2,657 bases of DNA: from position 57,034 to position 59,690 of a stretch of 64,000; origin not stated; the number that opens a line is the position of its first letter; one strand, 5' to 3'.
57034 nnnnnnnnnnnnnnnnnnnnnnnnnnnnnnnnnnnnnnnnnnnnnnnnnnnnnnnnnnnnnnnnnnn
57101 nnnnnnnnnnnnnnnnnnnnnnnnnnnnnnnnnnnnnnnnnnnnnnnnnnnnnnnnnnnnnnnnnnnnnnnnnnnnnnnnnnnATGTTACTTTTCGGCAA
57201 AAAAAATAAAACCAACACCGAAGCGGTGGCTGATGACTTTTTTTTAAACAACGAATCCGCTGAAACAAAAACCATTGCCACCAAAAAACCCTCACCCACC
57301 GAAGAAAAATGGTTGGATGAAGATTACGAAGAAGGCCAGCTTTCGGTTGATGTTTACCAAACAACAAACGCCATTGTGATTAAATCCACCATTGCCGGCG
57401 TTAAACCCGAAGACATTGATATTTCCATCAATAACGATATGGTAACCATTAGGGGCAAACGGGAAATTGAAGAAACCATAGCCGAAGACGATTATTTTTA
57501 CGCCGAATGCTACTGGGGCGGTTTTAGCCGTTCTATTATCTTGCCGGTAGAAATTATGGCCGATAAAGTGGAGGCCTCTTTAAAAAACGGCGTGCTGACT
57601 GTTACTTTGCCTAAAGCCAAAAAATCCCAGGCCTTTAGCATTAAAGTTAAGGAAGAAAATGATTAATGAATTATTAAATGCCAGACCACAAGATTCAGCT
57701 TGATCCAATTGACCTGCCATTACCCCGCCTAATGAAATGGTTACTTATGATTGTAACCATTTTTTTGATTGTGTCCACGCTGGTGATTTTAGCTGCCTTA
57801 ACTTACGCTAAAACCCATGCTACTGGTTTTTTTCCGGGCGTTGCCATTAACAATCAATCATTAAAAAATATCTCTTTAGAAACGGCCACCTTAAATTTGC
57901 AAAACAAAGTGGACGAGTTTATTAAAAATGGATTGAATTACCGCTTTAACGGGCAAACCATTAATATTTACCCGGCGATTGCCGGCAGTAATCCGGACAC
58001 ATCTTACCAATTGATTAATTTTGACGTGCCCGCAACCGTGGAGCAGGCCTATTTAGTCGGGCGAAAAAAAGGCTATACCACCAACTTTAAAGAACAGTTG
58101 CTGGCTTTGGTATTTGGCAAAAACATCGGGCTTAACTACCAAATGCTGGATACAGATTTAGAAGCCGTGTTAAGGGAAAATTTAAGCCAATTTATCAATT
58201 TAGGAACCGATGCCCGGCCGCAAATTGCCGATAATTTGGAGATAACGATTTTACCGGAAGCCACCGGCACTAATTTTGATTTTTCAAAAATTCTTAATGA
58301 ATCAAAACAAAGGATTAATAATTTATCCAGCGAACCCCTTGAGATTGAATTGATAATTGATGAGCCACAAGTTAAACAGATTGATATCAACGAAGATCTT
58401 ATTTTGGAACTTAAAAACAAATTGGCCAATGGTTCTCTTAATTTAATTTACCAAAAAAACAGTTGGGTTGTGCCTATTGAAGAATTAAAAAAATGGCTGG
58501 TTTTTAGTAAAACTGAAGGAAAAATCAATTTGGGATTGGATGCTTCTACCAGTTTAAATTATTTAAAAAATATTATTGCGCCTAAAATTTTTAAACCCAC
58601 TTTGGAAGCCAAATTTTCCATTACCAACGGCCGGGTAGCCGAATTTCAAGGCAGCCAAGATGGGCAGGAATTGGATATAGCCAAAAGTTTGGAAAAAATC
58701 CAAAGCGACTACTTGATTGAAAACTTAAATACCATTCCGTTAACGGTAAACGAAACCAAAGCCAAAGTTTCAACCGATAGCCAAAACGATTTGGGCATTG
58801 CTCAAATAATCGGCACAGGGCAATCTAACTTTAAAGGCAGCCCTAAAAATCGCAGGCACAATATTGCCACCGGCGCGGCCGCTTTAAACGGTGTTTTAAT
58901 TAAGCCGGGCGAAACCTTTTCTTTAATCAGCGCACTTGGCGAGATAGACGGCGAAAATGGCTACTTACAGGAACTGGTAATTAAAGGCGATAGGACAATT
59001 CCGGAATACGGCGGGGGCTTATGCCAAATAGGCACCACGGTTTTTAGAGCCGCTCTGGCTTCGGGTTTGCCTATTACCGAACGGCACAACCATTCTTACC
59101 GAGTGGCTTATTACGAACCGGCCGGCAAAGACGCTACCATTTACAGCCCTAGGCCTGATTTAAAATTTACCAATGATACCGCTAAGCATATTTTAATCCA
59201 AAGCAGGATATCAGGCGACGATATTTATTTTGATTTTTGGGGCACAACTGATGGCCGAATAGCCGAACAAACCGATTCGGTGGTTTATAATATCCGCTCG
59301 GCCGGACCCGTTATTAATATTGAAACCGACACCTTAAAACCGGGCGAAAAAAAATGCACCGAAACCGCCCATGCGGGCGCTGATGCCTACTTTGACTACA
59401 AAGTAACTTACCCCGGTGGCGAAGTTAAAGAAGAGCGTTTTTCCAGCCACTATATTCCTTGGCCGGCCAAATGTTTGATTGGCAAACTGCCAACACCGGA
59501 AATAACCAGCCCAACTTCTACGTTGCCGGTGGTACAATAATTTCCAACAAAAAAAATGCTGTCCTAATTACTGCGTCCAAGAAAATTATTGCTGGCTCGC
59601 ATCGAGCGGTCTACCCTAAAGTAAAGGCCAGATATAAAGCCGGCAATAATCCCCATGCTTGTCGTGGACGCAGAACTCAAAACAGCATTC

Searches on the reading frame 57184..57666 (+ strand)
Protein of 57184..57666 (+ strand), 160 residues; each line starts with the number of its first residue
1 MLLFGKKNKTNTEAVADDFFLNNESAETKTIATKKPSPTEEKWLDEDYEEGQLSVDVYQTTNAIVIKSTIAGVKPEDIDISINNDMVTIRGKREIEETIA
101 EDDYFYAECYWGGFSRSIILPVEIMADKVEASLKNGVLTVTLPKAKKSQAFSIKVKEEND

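Call 6: search_protein_families(library=pfam, proteins=[window:57184-57666:+], max_evalue=1)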
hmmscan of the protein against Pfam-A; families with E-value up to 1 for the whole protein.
window:57184-57666:+ (160 aa): 5 families
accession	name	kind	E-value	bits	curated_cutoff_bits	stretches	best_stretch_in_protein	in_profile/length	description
PF00011.27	HSP20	-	1.1e-20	74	20.8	1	58-150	3-96/102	Hsp20/alpha crystallin family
PF17886.7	ArsA_HSP20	-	2.9e-05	24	22.5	1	64-141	4-62/63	HSP20-like domain found in ArsA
PF04969.22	CS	-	0.0043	18.4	21.3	1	55-144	3-78/78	CS domain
PF21413.3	SHQ1-like_CS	-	0.039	14.4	27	0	127-152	59-84/93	SHQ1-like, CS domain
PF18046.7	FKBP26_C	-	0.16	12.6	27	0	124-145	16-37/72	FKBP26_C-terminal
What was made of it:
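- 57184..57666 (+): hsp20: right neighbour of the slot. Pfam HSP20, E=1e-20 (call 6).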

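Call 67: find_homologous_proteins(query=window:57184-57663:+, max_evalue=1e-30)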
Query window:57184-57663:+ (160 aa): 5938 proteins with E <= 1e-30 among 6811 candidates; the best 120 are listed.
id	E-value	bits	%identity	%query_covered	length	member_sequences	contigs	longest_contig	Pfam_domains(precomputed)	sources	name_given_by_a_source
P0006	8.6e-98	342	100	100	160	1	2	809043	PF00011.28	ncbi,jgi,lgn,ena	ncbi:MAG: Hsp20/alpha crystallin family protein [Patescibacteria group bacterium]|jgi:HSP20 family p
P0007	1.1e-78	280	82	99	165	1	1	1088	PF00011.28,PF17886.8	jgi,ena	-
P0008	2.9e-76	272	80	99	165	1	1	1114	PF00011.28,PF17886.8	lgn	-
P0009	6.6e-76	271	80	99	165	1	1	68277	PF00011.28,PF17886.8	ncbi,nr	ncbi:MAG: Hsp20/alpha crystallin family protein [Candidatus Komeilibacteria bacterium]|nr:Hsp20/alph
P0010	1.8e-74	266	78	99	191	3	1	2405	PF00011.28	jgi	-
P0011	4.9e-74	265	78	100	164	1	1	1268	PF00011.28,PF17886.8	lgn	-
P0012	9.0e-74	264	79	98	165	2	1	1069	PF00011.28,PF17886.8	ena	-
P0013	1.8e-73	263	77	100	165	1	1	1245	PF00011.28,PF17886.8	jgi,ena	-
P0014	2.7e-72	259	75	99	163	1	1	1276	PF00011.28,PF17886.8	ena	-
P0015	3.4e-72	259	76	100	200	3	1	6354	PF00011.28,PF17886.8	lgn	-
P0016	7.5e-72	258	76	100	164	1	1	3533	PF00011.28,PF17886.8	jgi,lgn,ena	-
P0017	1.3e-71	257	74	100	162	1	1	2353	PF00011.28,PF17886.8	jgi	jgi:HSP20 family protein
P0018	6.7e-71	255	74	100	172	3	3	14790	PF00011.28,PF17886.8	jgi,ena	-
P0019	1.2e-70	254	76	99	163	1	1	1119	PF00011.28,PF17886.8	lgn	-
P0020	2.8e-70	253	76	100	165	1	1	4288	PF00011.28,PF17886.8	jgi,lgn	-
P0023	6.2e-70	252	76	98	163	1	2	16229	PF00011.28,PF17886.8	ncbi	-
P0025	9.8e-70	251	76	100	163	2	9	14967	PF00011.28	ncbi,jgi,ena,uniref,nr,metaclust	ncbi:MAG: hypothetical protein A2927_00645 [Candidatus Komeilibacteria bacterium RIFCSPLOWO2_01_FULL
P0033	3.1e-68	246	75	98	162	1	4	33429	PF00011.28,PF17886.8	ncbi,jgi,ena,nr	ncbi:MAG TPA: Hsp20/alpha crystallin family protein [Patescibacteria group bacterium]|nr:Hsp20/alpha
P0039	1.2e-66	241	74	98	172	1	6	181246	PF00011.28,PF17886.8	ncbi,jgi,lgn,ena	-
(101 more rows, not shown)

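Call 68: find_encoding_contigs(protein=P0009, flank=7000, max_places=2)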
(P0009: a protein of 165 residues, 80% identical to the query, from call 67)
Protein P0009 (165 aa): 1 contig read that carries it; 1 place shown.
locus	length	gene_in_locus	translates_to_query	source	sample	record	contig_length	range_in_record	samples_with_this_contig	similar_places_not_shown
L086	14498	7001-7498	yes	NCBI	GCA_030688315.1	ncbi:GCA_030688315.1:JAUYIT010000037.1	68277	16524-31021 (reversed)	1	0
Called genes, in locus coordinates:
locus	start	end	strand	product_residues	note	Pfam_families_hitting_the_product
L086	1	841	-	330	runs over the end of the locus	PF00962:A_deaminase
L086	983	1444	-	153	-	-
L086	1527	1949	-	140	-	PF02367:TsaE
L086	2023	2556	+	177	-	PF00561:Abhydrolase_1 (faint), PF06821:Ser_hydrolase, PF12697:Abhydrolase_6 (faint)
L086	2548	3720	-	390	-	PF00814:TsaD, PF22521:HypF_C_2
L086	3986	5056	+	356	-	-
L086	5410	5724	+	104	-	-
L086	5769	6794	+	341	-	-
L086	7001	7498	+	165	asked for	PF17886:ArsA_HSP20 (faint), PF00011:HSP20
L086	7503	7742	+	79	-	PF11213:DUF3006 (faint)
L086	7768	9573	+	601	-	PF12229:PG_binding_4 (faint), PF04294:VanW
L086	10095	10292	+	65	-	PF01783:Ribosomal_L32p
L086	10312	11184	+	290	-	PF01029:NusB, PF00293:NUDIX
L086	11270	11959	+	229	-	PF22935:RM44_endonuclase (weak), PF14622:Ribonucleas_3_3, PF00636:Ribonuclease_3, PF00035:dsrm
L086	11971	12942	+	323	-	PF01979:Amidohydro_1, PF07969:Amidohydro_3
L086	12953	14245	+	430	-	PF00206:Lyase_1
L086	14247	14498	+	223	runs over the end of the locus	PF00156:Pribosyltran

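Call 69: find_encoding_contigs(protein=P0025, flank=7000, max_places=2)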
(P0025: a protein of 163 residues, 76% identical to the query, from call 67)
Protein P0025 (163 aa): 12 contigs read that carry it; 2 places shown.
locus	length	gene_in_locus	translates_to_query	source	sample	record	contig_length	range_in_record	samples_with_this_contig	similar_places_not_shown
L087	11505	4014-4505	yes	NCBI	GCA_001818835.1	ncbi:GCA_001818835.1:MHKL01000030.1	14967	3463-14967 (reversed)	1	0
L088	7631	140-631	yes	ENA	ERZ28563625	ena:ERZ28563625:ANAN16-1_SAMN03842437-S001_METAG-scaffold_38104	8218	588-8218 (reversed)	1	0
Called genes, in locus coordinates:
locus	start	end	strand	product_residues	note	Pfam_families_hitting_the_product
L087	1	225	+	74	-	?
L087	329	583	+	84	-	-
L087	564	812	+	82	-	-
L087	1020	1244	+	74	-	PF21748:UPF0150 (weak), PF15919:HicB_lk_antitox (weak)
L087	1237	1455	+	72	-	PF07927:HicA_toxin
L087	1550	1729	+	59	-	-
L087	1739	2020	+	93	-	PF15738:YafQ_toxin (weak), PF05015:HigB-like_toxin (weak)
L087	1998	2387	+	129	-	PF24709:DUF7670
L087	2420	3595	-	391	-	PF00814:TsaD, PF22521:HypF_C_2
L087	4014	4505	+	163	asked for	PF00011:HSP20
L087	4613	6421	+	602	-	PF12229:PG_binding_4, PF04294:VanW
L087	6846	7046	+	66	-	PF01783:Ribosomal_L32p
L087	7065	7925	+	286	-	PF01029:NusB, PF00293:NUDIX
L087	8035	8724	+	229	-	PF22935:RM44_endonuclase (weak), PF14622:Ribonucleas_3_3, PF00636:Ribonuclease_3, PF00035:dsrm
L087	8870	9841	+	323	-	PF01979:Amidohydro_1, PF07969:Amidohydro_3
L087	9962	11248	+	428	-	PF00206:Lyase_1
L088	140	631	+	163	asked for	PF00011:HSP20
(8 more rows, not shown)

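Call 70: find_encoding_contigs(protein=P0039, flank=7000, max_places=2)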
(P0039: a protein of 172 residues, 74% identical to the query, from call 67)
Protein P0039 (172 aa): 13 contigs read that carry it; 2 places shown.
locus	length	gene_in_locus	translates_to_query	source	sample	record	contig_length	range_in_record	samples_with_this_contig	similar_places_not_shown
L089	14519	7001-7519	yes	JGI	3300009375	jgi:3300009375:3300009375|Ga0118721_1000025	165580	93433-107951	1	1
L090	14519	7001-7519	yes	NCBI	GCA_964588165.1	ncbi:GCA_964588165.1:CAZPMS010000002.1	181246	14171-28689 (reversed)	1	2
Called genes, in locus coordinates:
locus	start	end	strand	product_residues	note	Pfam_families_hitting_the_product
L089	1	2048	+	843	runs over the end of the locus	-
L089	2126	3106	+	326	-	-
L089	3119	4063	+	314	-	-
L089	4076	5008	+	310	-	-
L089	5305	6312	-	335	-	PF00224:PK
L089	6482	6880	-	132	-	-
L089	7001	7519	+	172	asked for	PF00011:HSP20, PF17886:ArsA_HSP20 (weak)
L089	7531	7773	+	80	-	PF11213:DUF3006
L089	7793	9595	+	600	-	PF12229:PG_binding_4 (faint), PF04294:VanW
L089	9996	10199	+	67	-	PF01783:Ribosomal_L32p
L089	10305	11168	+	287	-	PF01029:NusB, PF00293:NUDIX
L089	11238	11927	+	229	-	PF22935:RM44_endonuclase (weak), PF14622:Ribonucleas_3_3, PF00636:Ribonuclease_3, PF00035:dsrm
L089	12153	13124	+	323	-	PF01979:Amidohydro_1 (weak)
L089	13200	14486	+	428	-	PF00206:Lyase_1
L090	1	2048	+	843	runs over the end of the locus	-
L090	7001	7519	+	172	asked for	PF00011:HSP20, PF17886:ArsA_HSP20 (weak)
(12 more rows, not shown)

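Call 77: find_encoding_contigs(protein=P0023, flank=7000, max_places=1)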
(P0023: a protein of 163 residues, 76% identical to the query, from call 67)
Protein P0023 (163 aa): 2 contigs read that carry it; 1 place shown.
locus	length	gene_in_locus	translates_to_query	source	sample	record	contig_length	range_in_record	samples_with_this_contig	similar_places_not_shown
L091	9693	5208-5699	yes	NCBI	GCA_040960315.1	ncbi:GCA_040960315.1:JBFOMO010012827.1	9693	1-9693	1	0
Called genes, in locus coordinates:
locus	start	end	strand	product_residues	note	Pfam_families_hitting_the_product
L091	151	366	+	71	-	-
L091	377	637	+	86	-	PF15738:YafQ_toxin (weak)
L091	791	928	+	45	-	-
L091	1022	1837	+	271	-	PF13175:AAA_15 (faint), PF00005:ABC_tran, PF13304:AAA_21 (weak)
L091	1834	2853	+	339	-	PF13379:NMT1_2, PF09084:NMT1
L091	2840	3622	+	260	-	PF00528:BPD_transp_1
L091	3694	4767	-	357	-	PF00814:TsaD, PF22521:HypF_C_2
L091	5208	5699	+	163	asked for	PF17886:ArsA_HSP20 (faint), PF00011:HSP20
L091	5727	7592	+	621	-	PF12229:PG_binding_4 (weak), PF04294:VanW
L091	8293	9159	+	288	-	PF01029:NusB, PF00293:NUDIX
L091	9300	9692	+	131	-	?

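Call 78: find_encoding_contigs(protein=P0033, flank=7000, max_places=1)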
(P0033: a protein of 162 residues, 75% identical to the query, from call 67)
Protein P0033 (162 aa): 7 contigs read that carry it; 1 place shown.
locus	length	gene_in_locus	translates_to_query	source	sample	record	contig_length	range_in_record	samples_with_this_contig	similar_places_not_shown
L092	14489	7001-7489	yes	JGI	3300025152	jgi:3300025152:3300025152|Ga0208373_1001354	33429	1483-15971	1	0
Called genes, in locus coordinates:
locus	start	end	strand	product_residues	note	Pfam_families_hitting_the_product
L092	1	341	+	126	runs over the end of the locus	-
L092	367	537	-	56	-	-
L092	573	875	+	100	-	-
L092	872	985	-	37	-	-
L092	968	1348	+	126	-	PF00078:RVT_1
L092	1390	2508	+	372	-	PF02661:Fic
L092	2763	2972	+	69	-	PF24113:DUF7387 (weak)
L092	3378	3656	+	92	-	PF03083:MtN3_slv, PF04193:PQ-loop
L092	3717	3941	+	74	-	PF21748:UPF0150 (weak)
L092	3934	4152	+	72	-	PF07927:HicA_toxin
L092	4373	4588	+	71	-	-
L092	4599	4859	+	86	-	PF15738:YafQ_toxin (weak)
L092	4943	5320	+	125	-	PF24709:DUF7670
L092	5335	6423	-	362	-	PF00814:TsaD, PF22521:HypF_C_2 (faint)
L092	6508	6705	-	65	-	PF00313:CSD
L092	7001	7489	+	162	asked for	PF00011:HSP20, PF17886:ArsA_HSP20 (weak)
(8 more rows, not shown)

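Call 79: find_encoding_contigs(protein=P0018, flank=7000, max_places=1)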
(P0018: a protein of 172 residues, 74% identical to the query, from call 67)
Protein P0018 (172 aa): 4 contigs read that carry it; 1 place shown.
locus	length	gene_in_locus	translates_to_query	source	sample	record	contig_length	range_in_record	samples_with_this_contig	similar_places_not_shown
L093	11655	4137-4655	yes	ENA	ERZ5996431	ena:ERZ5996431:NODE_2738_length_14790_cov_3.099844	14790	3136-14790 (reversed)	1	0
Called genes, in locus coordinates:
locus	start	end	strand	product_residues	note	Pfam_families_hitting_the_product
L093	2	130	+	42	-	?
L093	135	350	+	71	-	-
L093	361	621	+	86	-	-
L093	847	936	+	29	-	-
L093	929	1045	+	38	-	-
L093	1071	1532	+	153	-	PF00731:AIRC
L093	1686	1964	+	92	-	PF13376:OmdA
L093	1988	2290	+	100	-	-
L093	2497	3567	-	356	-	PF00814:TsaD, PF22521:HypF_C_2 (weak)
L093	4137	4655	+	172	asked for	PF00011:HSP20, PF17886:ArsA_HSP20 (faint)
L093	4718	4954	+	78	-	PF11213:DUF3006 (weak)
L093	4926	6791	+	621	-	PF12229:PG_binding_4 (weak), PF04294:VanW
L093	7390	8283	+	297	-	PF01029:NusB, PF00293:NUDIX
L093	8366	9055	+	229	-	PF22935:RM44_endonuclase, PF14622:Ribonucleas_3_3, PF00636:Ribonuclease_3, PF00035:dsrm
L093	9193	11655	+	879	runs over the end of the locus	PF02463:SMC_N, PF13175:AAA_15, PF13304:AAA_21, PF13476:AAA_23, PF13555:AAA_29 (faint), PF13304:AAA_21 (weak)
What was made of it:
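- On Known anti-phage defence systems: HicAB, YafQ-like and Fic genes beside tsaD in L087 and L091-L093 (calls 69, 77-79).
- HicAB, YafQ/HigB-like and Fic genes lie beside tsaD in relatives (calls 69, 77, 78, 79).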

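Call 80: find_encoding_contigs(protein=P0015, flank=7000, max_places=1)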
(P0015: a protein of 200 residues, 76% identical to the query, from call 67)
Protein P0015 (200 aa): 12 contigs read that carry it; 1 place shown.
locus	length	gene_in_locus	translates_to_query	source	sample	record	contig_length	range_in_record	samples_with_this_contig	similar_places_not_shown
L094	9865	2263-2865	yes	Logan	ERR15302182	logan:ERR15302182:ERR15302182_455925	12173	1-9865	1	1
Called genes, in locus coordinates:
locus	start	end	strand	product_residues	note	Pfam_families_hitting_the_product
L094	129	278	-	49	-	-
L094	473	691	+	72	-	PF24113:DUF7387 (weak)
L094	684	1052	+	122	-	PF24709:DUF7670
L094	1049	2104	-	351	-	PF00814:TsaD, PF22521:HypF_C_2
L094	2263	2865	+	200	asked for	PF17886:ArsA_HSP20 (faint), PF00011:HSP20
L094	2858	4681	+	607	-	PF12229:PG_binding_4, PF04294:VanW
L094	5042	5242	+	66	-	PF01783:Ribosomal_L32p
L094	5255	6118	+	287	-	PF01029:NusB, PF00293:NUDIX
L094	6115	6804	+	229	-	PF22935:RM44_endonuclase, PF14622:Ribonucleas_3_3, PF00636:Ribonuclease_3, PF00035:dsrm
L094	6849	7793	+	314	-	PF01979:Amidohydro_1 (weak), PF07969:Amidohydro_3 (weak)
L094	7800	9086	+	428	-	PF00206:Lyase_1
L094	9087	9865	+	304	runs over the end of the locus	PF01180:DHO_dh, PF03060:NMO (faint)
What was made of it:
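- Presence/absence polymorphism among relatives (calls 69, 77-80).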

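Call 81: find_encoding_contigs(protein=P0010, flank=7000, max_places=1)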
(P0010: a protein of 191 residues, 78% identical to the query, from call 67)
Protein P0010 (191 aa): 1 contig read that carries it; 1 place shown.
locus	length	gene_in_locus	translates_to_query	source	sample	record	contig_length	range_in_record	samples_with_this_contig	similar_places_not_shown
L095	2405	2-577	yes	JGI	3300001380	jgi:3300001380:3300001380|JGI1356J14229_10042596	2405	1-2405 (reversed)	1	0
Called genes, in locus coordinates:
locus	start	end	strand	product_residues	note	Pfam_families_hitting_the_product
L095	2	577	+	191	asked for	PF00011:HSP20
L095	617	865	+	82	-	-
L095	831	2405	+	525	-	?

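Call 82: find_encoding_contigs(protein=P0016, flank=7000, max_places=1)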
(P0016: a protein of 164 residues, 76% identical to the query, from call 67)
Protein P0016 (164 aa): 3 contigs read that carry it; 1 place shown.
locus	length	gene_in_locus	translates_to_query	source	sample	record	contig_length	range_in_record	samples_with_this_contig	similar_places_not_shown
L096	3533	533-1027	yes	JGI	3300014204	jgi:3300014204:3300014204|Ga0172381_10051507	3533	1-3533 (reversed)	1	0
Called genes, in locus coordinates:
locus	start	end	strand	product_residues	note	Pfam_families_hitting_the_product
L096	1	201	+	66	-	?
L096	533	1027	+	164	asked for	PF17886:ArsA_HSP20 (weak), PF00011:HSP20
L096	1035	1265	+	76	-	PF11213:DUF3006 (weak)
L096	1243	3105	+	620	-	PF12229:PG_binding_4, PF04294:VanW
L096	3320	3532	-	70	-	?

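Call 91: search_protein_families(library=pfam, proteins=[L086:3986-5053:+, L086:5410-5721:+, L086:5769-6791:+], max_evalue=1)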
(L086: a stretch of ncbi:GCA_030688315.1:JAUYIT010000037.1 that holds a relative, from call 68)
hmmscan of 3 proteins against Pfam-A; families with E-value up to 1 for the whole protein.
L086:3986-5053:+ (356 aa): 1 family
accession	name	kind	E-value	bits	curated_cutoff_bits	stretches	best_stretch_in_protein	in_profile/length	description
PF09661.15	DUF2398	-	0.14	11.6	26.9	0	129-193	258-325/363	Protein of unknown function (DUF2398)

L086:5410-5721:+ (104 aa): 1 family
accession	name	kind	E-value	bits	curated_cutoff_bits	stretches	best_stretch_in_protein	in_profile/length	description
PF09601.15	DUF2459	-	0.21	11.8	27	1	78-103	37-63/171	Protein of unknown function (DUF2459)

L086:5769-6791:+ (341 aa): 0 families

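Call 92: search_protein_families(library=padloc, proteins=[L086:3986-5053:+, L086:5410-5721:+, L086:5769-6791:+], max_evalue=1)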
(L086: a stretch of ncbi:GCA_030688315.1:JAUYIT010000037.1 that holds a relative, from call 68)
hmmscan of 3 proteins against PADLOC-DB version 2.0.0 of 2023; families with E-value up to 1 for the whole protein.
L086:3986-5053:+ (356 aa): 1 family
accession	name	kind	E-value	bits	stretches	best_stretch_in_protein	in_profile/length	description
PDLC00543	JetB2|JetB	-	0.0038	14.5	1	130-194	285-350/404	DUF2398 domain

L086:5410-5721:+ (104 aa): 0 families

L086:5769-6791:+ (341 aa): 0 families

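Call 97: find_related_loci(query=L086:5769-6791:+, collection=viral_contigs, flank=5000)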
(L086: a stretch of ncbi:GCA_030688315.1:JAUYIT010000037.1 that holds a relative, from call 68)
Query L086:5769-6791:+ (341 aa) in viral_contigs; peptide patterns used: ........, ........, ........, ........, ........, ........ (x = any residue, [..] = any of these).
1 stretches matched a pattern, but none encodes a relative of the query by tblastn (E <= 1e-3).

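Call 106: find_encoding_contigs(protein=P0007, flank=3000, max_places=2)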
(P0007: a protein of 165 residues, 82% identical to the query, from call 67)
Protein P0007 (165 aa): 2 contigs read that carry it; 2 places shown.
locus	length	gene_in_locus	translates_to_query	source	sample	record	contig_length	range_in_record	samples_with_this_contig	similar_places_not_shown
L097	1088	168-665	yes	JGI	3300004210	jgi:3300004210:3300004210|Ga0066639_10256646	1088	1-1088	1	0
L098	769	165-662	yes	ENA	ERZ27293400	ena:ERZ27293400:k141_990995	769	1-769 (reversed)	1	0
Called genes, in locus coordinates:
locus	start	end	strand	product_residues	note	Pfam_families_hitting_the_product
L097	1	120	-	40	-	?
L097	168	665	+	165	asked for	PF17886:ArsA_HSP20 (faint), PF00011:HSP20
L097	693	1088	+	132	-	?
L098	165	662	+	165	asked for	PF17886:ArsA_HSP20 (faint), PF00011:HSP20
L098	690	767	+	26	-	?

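Call 113: search_solved_structures(query=L086:5410-5721:+, max_evalue=10)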
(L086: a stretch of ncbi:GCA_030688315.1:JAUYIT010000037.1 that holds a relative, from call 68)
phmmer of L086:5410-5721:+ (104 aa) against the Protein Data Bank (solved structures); distinct sequences matched with E-value up to 10: 4.
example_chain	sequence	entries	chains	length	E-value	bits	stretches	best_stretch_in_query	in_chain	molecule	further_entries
7ezz_A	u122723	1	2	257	0.063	16.5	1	32-56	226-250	Phospholipase A1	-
1qd6_C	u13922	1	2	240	0.066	16.5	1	32-56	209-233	PROTEIN (OUTER MEMBRANE PHOSPHOLIPASE (OMPLA))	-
1fw2_A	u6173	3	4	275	0.098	15.9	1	32-56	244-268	OUTER MEMBRANE PHOSPHOLIPASE A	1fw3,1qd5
1ild_A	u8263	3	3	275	0.099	15.9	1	32-56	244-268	OUTER MEMBRANE PHOSPHOLIPASE A | OUTER MEMBRANE PHSOPHOLIPASE A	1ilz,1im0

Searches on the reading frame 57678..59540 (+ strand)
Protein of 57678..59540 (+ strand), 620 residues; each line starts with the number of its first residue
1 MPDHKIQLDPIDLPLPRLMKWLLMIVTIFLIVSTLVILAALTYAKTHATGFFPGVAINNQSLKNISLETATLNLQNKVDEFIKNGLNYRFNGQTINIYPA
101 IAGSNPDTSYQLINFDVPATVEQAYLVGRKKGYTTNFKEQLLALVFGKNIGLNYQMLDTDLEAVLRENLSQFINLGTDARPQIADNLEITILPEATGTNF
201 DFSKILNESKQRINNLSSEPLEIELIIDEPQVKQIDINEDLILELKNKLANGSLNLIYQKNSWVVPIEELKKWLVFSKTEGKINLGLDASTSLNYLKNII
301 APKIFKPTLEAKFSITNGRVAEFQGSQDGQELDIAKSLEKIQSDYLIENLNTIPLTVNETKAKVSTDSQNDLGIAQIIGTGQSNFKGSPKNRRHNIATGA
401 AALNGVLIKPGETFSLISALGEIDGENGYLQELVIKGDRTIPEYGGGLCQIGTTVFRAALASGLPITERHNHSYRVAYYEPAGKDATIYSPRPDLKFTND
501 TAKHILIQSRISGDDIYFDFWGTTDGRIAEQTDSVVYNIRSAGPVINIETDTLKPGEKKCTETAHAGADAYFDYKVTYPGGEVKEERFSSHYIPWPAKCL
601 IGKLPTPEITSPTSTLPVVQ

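Call 6: search_protein_families(library=pfam, proteins=[window:57678-59540:+], max_evalue=1)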
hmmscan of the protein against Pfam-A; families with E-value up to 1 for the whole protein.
window:57678-59540:+ (620 aa): 2 families
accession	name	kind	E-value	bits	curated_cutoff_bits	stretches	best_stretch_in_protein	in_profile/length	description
PF04294.18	VanW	-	2e-42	144.2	27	1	391-521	1-130/130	VanW like protein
PF12229.13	PG_binding_4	-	1.6e-11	44.8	22.1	2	114-216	11-111/117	Putative peptidoglycan binding domain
